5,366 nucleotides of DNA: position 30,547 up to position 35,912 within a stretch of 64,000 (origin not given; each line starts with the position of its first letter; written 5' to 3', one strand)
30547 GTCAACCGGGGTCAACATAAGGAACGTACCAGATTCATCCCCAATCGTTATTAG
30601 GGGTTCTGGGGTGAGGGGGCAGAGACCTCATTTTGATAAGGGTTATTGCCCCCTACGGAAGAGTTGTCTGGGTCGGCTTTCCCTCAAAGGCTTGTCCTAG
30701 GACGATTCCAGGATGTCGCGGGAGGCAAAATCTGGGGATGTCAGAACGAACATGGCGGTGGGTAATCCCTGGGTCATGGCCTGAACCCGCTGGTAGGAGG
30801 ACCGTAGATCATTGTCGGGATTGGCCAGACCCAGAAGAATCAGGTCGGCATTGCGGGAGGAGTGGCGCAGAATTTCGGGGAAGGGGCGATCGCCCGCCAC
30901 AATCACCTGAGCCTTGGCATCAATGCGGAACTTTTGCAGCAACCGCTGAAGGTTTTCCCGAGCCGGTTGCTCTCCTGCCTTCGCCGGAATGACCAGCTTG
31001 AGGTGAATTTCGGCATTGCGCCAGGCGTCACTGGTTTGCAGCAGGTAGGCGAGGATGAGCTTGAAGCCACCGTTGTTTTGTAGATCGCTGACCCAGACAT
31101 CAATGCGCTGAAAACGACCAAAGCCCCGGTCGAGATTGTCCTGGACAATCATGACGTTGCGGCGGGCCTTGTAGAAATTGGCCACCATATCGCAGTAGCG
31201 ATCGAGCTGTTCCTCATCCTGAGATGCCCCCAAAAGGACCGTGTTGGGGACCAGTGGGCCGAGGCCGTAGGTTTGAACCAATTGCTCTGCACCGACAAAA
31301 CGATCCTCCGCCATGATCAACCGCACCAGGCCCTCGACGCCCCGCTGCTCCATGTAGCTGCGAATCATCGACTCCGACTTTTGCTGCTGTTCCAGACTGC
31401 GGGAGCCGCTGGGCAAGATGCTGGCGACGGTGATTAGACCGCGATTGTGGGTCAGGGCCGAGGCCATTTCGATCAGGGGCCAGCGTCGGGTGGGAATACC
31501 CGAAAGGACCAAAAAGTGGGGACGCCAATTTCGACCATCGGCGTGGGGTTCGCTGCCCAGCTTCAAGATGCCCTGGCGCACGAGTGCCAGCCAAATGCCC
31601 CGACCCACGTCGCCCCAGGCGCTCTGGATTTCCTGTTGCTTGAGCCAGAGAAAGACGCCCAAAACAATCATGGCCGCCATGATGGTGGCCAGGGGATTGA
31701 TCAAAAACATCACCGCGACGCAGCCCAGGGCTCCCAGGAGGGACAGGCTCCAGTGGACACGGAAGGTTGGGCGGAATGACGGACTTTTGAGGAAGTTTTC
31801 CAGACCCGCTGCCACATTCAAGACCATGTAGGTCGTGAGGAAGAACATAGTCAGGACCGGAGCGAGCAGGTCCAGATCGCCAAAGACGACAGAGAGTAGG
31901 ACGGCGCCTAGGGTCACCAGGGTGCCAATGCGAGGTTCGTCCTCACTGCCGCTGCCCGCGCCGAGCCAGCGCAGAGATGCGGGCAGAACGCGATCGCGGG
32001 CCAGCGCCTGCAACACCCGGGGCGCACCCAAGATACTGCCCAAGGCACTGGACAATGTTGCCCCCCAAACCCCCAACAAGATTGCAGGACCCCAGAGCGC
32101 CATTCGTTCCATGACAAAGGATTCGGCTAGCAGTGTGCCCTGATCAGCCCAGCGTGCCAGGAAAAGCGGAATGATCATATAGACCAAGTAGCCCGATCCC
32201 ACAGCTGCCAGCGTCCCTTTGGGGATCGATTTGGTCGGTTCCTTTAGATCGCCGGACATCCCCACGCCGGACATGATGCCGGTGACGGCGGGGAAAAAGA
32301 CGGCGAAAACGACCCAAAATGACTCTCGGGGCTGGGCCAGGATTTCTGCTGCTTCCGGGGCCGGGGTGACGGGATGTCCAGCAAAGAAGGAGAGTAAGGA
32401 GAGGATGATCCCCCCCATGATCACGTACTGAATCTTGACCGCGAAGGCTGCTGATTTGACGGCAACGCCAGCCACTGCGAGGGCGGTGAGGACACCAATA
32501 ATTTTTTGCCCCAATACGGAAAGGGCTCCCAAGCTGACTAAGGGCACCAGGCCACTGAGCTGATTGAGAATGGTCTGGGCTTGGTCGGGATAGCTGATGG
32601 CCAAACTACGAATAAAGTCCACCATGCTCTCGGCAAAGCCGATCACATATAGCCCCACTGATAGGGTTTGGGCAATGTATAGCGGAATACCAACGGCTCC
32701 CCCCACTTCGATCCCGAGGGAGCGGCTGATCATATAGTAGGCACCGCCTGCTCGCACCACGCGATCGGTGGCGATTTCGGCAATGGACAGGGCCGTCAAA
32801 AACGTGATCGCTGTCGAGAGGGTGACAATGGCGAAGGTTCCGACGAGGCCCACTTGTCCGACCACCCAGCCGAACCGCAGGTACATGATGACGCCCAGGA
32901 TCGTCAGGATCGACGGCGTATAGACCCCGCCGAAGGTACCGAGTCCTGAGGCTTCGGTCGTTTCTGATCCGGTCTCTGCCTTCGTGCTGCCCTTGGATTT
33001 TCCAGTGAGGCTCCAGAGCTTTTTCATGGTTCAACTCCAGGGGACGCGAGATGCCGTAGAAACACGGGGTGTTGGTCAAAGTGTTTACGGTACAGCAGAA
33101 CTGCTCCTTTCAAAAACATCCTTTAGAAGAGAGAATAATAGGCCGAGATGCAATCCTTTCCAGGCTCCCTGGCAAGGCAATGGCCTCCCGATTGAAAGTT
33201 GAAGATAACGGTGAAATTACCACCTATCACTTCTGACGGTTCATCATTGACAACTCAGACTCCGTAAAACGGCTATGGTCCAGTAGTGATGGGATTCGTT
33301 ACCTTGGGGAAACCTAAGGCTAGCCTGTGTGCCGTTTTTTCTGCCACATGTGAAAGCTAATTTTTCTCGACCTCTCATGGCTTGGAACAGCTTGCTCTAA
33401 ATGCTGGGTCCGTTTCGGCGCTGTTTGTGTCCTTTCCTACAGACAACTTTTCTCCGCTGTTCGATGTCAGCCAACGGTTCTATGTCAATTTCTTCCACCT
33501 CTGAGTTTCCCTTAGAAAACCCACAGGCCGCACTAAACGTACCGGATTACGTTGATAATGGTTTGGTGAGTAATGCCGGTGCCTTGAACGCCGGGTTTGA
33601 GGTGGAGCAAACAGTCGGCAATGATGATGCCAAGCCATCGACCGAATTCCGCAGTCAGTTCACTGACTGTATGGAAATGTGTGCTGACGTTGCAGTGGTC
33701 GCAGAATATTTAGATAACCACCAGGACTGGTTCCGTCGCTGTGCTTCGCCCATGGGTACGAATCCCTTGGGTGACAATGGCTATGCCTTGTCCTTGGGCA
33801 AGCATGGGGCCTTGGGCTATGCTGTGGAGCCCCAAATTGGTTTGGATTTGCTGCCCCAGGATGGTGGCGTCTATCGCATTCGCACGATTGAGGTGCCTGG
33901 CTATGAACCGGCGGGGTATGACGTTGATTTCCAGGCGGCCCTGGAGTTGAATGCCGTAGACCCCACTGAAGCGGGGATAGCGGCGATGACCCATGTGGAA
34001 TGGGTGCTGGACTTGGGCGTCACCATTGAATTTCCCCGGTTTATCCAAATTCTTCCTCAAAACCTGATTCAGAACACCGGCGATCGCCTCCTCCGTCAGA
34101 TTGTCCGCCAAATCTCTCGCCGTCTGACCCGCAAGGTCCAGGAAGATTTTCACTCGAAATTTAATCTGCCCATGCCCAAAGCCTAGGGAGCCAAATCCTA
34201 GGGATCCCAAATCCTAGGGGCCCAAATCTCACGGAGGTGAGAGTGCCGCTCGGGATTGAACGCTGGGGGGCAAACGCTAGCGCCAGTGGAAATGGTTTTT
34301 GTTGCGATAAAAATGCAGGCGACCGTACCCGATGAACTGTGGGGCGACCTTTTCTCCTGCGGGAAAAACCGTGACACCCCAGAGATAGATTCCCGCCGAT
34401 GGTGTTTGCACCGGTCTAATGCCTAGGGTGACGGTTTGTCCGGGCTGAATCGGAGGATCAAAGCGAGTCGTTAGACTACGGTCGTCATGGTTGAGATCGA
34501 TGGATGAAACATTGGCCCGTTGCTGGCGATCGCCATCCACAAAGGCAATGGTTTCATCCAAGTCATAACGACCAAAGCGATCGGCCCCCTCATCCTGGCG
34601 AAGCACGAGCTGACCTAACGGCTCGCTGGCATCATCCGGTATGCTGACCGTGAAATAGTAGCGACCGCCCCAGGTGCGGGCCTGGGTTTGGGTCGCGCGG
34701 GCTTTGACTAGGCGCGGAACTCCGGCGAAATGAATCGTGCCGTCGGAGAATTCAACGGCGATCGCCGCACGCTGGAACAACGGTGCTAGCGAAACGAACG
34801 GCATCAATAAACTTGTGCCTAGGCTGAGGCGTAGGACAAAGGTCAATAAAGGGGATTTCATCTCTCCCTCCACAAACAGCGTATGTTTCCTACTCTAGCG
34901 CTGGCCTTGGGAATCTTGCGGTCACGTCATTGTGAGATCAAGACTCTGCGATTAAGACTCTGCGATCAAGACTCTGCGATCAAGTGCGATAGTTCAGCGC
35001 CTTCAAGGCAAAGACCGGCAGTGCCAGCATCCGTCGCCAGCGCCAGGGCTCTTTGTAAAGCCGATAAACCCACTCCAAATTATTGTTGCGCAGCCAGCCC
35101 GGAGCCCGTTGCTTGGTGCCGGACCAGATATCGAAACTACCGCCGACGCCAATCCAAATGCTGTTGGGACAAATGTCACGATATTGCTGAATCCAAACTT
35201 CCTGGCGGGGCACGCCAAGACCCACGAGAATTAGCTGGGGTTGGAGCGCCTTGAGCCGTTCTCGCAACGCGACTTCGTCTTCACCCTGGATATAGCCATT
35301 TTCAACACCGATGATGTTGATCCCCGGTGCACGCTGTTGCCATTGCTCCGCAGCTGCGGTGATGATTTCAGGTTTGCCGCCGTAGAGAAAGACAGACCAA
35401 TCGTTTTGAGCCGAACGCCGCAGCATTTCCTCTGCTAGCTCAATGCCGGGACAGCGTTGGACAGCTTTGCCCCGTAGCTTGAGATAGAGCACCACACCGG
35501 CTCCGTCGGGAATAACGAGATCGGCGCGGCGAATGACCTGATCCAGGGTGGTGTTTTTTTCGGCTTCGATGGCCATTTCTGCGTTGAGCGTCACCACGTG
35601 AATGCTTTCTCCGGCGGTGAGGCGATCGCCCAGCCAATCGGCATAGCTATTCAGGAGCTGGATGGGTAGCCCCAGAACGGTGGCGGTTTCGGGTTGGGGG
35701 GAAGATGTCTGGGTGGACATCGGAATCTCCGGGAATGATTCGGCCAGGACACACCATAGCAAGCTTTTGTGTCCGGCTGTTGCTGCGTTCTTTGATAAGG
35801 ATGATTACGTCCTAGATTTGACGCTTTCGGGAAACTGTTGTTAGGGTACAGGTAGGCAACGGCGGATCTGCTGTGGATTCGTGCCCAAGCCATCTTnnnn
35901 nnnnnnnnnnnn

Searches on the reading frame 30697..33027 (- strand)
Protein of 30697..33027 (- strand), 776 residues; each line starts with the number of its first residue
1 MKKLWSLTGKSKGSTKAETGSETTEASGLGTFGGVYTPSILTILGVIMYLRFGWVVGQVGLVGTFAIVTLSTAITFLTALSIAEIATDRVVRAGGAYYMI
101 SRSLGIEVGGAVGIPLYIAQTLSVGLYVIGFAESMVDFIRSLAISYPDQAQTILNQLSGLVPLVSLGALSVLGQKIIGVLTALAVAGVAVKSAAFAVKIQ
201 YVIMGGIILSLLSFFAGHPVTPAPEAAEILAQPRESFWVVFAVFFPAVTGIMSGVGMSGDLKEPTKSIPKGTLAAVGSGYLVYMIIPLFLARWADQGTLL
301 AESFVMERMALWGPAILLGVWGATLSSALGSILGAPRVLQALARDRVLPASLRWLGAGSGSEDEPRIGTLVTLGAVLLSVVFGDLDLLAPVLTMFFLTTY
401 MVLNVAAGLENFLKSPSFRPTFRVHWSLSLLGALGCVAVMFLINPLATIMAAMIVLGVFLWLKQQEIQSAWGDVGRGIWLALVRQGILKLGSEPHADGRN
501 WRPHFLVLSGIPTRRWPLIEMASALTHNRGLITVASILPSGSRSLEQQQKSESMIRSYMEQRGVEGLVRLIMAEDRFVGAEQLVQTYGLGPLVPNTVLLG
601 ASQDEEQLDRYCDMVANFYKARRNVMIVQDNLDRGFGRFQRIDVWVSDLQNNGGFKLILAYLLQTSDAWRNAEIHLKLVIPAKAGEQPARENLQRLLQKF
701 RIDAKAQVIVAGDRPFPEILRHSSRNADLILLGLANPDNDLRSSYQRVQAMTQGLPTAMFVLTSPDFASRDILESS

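Call 46: search_protein_families(library=pfam, proteins=[window:30697-33027:-], max_evalue=0.001)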
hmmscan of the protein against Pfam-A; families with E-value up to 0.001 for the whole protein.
window:30697-33027:- (776 aa): 2 families
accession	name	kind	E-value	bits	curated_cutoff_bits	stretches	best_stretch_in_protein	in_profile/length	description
PF00324.27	AA_permease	-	2.6e-42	145.6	24.6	1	35-472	2-436/470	Amino acid permease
PF03522.20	SLC12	-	5.4e-22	78.8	27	2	516-629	2-119/418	Solute carrier family 12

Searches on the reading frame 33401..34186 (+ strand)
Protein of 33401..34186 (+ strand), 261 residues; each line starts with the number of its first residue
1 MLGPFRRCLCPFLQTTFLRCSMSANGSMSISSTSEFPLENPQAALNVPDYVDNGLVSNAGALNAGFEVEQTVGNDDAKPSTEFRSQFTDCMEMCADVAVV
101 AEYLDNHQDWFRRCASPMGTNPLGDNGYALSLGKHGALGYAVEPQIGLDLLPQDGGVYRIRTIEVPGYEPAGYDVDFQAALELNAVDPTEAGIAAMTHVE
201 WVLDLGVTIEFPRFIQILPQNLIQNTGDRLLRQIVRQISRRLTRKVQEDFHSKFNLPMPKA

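Call 46: search_protein_families(library=pfam, proteins=[window:33401-34186:+], max_evalue=0.001)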
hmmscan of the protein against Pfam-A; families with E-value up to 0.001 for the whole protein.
window:33401-34186:+ (261 aa): 1 family
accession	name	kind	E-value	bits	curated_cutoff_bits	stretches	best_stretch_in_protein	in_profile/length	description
PF09366.15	DUF1997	-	6.4e-48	163.2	27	1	100-252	2-151/153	Protein of unknown function (DUF1997)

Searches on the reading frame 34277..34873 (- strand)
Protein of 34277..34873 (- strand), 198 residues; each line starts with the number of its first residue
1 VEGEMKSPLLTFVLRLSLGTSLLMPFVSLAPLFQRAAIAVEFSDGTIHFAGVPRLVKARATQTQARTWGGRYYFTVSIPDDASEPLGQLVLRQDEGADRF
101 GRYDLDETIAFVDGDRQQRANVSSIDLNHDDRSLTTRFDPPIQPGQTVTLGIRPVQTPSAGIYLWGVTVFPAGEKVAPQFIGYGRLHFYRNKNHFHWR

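Call 46: search_protein_families(library=pfam, proteins=[window:34277-34873:-], max_evalue=0.001)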
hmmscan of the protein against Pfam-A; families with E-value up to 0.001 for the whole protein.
window:34277-34873:- (198 aa): 1 family
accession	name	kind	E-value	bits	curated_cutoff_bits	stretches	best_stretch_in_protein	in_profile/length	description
PF10989.13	DUF2808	-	7.6e-38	130.2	25.3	1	47-188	2-146/146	Protein of unknown function (DUF2808)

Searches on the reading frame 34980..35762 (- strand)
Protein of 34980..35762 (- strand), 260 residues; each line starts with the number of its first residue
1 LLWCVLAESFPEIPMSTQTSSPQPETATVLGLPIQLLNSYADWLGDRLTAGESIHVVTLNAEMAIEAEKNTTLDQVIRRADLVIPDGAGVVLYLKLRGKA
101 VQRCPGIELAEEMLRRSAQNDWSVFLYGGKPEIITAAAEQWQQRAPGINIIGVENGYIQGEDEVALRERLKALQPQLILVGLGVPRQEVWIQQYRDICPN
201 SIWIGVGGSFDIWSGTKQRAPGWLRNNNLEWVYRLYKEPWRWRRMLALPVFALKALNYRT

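Call 46: search_protein_families(library=pfam, proteins=[window:34980-35762:-], max_evalue=0.001)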
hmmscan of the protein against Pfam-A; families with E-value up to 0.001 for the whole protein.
window:34980-35762:- (260 aa): 1 family
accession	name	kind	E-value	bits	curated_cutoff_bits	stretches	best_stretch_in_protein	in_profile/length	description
PF03808.19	Glyco_tran_WecG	-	3.2e-63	213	27.4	1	80-245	1-167/168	Glycosyl transferase WecG/TagA/CpsF family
